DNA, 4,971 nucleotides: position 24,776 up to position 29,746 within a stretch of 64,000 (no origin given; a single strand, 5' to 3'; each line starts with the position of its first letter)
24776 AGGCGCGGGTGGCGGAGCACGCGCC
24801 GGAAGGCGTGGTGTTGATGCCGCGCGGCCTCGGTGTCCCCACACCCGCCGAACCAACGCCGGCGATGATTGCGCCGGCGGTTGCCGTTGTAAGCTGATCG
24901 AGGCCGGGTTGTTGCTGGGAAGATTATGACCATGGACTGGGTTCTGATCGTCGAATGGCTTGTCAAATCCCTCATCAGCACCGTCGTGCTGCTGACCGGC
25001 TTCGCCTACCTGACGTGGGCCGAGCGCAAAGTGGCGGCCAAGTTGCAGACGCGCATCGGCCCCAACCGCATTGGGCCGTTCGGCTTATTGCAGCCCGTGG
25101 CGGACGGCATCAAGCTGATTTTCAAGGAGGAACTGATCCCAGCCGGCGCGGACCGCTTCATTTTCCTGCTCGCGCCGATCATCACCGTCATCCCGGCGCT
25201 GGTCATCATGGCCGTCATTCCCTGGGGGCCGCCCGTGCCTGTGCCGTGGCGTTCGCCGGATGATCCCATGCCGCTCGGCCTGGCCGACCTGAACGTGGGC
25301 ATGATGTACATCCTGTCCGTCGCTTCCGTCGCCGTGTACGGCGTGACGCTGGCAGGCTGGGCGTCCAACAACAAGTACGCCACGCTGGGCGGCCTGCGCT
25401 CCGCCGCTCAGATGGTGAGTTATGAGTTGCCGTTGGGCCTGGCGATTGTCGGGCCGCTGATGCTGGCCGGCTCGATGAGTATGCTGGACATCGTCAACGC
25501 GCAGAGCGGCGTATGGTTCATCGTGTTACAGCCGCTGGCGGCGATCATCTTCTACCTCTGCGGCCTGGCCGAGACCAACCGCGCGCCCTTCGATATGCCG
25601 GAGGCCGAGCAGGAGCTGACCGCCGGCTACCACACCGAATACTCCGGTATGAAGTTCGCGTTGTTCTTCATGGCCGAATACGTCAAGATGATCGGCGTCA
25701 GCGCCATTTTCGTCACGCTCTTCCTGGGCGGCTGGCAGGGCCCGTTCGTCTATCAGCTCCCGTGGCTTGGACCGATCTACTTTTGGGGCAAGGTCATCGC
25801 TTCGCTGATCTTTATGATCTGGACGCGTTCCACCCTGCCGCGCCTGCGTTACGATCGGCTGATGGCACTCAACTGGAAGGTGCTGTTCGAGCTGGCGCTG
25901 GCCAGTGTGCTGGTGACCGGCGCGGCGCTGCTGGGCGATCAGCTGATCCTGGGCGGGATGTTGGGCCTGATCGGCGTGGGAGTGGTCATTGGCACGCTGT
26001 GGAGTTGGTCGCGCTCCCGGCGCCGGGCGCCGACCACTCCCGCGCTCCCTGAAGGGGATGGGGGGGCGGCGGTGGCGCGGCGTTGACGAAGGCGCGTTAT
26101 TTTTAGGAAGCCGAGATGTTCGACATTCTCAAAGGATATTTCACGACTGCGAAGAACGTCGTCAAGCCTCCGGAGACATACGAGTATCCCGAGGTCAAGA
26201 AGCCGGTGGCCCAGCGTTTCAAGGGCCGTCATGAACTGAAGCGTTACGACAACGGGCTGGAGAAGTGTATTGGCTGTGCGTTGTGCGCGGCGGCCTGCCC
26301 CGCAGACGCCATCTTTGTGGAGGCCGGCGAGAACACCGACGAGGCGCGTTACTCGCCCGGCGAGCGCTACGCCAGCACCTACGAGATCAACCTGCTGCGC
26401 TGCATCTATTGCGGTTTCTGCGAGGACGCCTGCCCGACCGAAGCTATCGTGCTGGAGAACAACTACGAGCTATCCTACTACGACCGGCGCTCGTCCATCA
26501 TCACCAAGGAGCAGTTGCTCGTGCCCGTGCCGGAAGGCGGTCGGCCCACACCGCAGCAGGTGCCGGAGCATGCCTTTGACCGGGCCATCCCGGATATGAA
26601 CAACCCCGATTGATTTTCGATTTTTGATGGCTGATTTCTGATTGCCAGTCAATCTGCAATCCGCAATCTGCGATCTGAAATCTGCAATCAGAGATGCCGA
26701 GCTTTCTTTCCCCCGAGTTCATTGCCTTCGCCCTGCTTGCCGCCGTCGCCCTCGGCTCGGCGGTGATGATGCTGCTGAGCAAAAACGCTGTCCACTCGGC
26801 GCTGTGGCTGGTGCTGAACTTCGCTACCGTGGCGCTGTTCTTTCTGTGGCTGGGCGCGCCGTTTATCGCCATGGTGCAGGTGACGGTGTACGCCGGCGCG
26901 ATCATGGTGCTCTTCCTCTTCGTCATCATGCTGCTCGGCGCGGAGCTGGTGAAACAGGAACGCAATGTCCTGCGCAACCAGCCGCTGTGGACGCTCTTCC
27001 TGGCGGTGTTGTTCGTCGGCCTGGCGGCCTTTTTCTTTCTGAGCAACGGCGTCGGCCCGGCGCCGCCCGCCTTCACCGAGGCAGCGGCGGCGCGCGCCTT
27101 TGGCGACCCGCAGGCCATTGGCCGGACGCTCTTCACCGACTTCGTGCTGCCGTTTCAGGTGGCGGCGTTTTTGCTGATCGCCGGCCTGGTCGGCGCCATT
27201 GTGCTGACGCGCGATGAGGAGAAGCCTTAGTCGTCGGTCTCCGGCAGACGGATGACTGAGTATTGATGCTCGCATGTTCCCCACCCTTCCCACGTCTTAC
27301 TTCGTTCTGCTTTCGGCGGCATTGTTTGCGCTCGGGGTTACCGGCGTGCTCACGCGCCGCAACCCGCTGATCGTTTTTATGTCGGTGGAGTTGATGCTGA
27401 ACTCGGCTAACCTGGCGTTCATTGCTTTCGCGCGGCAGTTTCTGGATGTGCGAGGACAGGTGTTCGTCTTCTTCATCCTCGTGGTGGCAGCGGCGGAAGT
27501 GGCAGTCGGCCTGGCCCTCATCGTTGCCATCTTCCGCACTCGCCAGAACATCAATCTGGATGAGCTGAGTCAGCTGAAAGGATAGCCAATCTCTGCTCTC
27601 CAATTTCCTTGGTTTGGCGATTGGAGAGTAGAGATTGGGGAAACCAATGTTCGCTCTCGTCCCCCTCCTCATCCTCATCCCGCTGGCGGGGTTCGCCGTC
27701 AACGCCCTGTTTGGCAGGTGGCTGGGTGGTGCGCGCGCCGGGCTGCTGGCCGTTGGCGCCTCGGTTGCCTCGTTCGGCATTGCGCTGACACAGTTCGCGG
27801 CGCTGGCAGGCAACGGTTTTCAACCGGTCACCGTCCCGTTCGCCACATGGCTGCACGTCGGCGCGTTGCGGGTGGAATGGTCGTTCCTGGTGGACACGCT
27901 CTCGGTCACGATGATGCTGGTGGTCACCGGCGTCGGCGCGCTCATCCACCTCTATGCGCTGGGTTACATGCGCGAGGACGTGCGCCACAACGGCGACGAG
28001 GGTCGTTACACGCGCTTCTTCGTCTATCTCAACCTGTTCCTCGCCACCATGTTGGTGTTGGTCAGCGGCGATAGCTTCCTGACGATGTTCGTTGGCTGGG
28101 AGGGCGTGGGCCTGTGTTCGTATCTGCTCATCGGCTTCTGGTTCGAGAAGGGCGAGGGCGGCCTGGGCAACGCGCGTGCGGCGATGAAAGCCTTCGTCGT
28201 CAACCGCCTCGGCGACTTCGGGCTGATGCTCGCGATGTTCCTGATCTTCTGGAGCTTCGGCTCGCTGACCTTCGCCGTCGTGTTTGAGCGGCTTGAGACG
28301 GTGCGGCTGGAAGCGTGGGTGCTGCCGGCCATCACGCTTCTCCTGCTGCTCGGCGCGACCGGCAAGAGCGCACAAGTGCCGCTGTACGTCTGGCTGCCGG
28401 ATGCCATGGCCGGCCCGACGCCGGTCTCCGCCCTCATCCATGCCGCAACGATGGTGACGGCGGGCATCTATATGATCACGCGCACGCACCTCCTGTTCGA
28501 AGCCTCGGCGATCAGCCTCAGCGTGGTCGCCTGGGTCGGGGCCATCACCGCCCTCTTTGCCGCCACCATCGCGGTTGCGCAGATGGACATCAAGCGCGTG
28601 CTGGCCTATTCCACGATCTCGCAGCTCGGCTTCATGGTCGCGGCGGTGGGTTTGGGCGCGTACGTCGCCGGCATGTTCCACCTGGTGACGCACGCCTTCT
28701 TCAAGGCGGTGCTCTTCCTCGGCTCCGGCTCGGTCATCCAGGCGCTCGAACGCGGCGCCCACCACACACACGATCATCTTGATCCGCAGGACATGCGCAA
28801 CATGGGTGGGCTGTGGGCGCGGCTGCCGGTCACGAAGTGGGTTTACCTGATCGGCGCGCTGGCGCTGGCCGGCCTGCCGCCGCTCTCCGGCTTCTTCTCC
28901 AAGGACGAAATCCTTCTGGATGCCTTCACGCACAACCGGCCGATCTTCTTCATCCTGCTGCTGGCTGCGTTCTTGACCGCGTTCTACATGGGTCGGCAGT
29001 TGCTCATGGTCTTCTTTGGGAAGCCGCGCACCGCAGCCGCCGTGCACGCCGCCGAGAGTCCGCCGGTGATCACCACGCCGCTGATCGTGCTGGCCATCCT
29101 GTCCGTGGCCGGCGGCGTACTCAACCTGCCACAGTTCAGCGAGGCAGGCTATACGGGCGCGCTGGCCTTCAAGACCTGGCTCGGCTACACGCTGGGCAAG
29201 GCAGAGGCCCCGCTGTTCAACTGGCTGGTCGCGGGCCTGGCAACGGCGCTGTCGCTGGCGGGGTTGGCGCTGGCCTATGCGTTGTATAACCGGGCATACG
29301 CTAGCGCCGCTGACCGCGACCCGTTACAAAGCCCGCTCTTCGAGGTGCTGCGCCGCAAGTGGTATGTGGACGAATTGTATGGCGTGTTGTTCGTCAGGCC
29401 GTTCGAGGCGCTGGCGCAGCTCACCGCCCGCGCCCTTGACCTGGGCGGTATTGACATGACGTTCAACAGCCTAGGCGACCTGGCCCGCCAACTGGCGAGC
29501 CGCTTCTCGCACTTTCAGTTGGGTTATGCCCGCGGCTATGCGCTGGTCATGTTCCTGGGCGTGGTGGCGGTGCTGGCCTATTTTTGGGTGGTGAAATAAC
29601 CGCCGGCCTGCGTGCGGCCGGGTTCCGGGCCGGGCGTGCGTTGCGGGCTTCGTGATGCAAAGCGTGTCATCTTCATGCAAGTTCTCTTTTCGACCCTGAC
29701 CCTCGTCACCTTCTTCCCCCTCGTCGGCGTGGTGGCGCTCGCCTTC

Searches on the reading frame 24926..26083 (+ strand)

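Call 83: search_protein_families(library=pfam, proteins=[window:24926-26083:+], max_evalue=0.00001)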
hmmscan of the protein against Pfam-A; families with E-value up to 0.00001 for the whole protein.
window:24926-26083:+ (386 aa): 1 family
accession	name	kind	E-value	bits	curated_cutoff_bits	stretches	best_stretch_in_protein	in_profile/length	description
PF00146.26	NADHdh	-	4.8e-124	414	27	1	15-331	3-297/298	NADH dehydrogenase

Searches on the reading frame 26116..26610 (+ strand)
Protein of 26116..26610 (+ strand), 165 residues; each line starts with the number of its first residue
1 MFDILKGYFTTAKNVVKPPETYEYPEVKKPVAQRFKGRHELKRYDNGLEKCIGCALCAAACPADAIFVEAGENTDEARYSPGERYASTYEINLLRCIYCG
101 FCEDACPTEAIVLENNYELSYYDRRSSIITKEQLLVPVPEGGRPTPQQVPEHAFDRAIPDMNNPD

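Call 83: search_protein_families(library=pfam, proteins=[window:26116-26610:+], max_evalue=0.00001)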
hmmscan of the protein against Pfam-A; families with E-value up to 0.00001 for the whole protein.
window:26116-26610:+ (165 aa): 12 families
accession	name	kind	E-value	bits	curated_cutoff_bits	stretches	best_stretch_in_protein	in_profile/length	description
PF00037.32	Fer4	-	1.1e-14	53.9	21.1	2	90-111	2-23/24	4Fe-4S binding domain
PF12838.12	Fer4_7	-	4e-12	46.9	27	1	50-110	1-52/52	4Fe-4S dicluster domain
PF13183.11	Fer4_8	-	1.1e-10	42.3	27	0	93-123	2-29/68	4Fe-4S dicluster domain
PF13484.11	Fer4_16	-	3.9e-10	40.8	30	0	95-127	1-32/66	4Fe-4S double cluster binding domain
PF13187.11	Fer4_9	-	3.9e-10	40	27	1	50-111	1-52/52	4Fe-4S dicluster domain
PF14697.11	Fer4_21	-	1.9e-09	38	35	0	49-66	39-57/59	4Fe-4S dicluster domain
PF13237.11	Fer4_10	-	6.1e-09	36.1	25.5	1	48-107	6-53/53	4Fe-4S dicluster domain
PF12797.12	Fer4_2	-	1.8e-08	34.2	24.5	0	48-63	7-22/22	4Fe-4S binding domain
PF13534.11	Fer4_17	-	2.8e-08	34.6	22.2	0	29-64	23-59/61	4Fe-4S dicluster domain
PF12837.12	Fer4_6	-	3.5e-08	33.5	25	0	49-66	7-24/24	4Fe-4S binding domain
PF12800.12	Fer4_4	-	7.5e-07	29.4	24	0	49-63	2-16/17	4Fe-4S binding domain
PF25160.1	LdpA_Fe-S-bd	-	8.5e-06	25.9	27.6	0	49-66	26-43/49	LdpA Fe-S cluster-binding domain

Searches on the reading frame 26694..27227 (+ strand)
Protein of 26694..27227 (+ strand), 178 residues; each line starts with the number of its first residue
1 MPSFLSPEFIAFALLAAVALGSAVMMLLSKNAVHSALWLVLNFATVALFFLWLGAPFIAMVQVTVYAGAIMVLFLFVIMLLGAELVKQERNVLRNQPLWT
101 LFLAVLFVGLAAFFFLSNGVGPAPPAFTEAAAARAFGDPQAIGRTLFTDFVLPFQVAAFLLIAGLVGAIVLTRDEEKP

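Call 83: search_protein_families(library=pfam, proteins=[window:26694-27227:+], max_evalue=0.00001)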
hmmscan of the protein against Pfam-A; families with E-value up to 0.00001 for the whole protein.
window:26694-27227:+ (178 aa): 1 family
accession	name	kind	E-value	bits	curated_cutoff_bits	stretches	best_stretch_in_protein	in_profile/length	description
PF00499.25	Oxidored_q3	-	1.8e-40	138.5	33.2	1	22-171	1-146/146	NADH-ubiquinone/plastoquinone oxidoreductase chain 6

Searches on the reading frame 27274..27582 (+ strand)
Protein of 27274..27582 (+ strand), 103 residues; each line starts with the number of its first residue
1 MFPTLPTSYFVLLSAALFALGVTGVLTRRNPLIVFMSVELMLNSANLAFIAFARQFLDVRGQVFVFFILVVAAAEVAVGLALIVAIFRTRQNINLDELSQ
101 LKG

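Call 83: search_protein_families(library=pfam, proteins=[window:27274-27582:+], max_evalue=0.00001)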
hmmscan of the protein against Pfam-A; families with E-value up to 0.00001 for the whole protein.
window:27274-27582:+ (103 aa): 1 family
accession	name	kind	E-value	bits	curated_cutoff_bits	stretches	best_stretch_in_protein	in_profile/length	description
PF00420.29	Oxidored_q2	-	2.7e-29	101.2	26.1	1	10-103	2-95/95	NADH-ubiquinone/plastoquinone oxidoreductase chain 4L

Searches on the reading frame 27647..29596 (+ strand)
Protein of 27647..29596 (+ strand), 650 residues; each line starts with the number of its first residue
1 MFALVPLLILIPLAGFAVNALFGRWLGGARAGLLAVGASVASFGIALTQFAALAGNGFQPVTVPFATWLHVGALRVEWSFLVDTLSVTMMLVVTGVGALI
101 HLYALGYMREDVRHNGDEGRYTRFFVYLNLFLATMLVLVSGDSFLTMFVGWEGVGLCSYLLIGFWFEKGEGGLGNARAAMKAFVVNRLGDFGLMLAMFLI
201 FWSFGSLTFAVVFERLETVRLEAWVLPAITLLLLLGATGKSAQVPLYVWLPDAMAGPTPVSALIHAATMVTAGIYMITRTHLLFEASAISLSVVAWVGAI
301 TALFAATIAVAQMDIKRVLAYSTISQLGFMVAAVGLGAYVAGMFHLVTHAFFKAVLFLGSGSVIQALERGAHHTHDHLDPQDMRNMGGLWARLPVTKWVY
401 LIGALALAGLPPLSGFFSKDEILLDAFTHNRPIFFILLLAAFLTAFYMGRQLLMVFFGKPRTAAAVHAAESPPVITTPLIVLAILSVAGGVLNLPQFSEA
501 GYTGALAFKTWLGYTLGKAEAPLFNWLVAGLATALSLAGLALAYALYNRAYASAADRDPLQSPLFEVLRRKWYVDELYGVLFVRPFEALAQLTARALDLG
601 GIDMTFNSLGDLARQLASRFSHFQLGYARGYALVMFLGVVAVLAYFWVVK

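Call 83: search_protein_families(library=pfam, proteins=[window:27647-29596:+], max_evalue=0.00001)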
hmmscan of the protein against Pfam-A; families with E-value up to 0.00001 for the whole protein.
window:27647-29596:+ (650 aa): 2 families
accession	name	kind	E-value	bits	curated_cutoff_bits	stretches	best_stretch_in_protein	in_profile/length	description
PF00361.26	Proton_antipo_M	-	1.9e-78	264.1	21.5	1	143-444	3-294/294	NADH:quinone oxidoreductase/Mrp antiporter, TM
PF00662.26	Proton_antipo_N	-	2.1e-19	69.6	24.5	1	68-125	1-51/51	NADH-Ubiquinone oxidoreductase (complex I), chain 5 N-terminus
